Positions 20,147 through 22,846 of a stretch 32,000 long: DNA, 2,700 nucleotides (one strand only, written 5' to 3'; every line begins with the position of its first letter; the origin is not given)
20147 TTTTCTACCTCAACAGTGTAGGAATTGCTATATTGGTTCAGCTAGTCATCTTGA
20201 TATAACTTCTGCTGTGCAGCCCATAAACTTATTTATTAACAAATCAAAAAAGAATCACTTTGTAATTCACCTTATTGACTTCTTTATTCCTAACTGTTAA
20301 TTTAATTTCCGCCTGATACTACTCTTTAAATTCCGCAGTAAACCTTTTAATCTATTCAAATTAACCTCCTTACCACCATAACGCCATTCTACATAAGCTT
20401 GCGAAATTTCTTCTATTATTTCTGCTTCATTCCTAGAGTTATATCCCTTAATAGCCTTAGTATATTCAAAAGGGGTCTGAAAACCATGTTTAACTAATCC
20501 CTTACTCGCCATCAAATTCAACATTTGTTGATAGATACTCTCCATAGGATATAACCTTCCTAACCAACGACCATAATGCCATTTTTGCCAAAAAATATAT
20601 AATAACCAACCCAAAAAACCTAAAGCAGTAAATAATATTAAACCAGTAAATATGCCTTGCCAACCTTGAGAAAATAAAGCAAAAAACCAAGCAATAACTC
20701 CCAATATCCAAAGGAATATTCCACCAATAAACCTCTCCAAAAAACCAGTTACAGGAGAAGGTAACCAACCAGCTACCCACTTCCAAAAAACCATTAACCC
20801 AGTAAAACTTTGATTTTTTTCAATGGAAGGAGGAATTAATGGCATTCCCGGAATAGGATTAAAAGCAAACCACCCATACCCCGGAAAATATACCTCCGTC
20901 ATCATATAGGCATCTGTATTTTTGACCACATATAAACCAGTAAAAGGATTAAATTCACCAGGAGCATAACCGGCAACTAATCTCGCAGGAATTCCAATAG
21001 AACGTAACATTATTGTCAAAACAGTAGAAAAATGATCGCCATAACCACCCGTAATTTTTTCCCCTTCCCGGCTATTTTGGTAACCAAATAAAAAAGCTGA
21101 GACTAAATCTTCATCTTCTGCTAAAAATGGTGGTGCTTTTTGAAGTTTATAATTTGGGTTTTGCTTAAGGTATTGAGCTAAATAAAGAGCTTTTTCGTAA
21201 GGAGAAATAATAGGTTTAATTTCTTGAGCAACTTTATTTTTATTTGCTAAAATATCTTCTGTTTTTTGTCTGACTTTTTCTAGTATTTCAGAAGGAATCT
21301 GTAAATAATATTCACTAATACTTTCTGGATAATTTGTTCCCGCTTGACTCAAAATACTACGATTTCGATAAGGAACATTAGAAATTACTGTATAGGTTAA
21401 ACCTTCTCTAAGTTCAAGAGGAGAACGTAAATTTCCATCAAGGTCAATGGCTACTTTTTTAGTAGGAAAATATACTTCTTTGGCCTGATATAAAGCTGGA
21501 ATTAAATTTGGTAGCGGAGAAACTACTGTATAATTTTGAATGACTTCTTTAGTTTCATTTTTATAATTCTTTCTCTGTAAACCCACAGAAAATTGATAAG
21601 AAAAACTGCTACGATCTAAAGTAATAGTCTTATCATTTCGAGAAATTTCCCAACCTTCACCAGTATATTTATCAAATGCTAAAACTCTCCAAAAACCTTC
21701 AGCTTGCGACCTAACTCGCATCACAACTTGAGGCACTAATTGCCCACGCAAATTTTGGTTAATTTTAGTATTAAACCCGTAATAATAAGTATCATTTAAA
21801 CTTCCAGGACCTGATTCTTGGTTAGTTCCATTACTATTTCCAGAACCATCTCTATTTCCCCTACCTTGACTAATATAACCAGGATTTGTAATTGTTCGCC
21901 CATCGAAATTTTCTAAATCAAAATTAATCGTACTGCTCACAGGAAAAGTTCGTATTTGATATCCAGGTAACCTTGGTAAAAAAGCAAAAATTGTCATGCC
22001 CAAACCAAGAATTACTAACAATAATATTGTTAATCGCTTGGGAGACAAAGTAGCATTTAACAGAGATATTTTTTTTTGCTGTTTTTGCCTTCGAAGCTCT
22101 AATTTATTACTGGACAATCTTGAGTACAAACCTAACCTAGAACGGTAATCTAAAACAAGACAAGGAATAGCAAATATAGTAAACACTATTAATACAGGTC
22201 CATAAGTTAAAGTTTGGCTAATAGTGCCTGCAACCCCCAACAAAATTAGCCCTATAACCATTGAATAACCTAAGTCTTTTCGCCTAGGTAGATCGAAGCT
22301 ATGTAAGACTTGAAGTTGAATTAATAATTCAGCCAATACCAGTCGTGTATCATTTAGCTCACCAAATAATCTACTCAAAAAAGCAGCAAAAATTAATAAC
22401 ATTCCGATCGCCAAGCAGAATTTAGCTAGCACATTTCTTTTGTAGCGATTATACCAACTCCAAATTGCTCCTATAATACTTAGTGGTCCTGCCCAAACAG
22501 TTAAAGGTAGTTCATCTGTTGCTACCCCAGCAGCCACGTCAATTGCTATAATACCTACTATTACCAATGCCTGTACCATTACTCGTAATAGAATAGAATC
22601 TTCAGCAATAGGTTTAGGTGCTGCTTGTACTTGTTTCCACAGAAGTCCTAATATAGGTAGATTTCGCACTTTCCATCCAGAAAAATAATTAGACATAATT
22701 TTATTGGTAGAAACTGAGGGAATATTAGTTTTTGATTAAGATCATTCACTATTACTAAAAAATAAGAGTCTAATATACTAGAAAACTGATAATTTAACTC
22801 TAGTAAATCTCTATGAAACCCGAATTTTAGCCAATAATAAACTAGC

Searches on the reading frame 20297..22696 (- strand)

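Call 47: search_protein_families(library=pfam, proteins=[window:20297-22696:-], max_evalue=0.001)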
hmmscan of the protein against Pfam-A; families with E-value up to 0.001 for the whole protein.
window:20297-22696:- (799 aa): 3 families
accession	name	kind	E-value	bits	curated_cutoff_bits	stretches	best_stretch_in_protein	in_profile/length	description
PF11992.13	TgpA_N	-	1.1e-19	71.1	30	1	61-444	15-331/333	TgpA N-terminal domain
PF01841.26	Transglut_core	-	5.4e-19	68.9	23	1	489-614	3-108/108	Transglutaminase-like superfamily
PF13559.11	DUF4129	-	4.6e-10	39.9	24.8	1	721-788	1-66/69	Domain of unknown function (DUF4129)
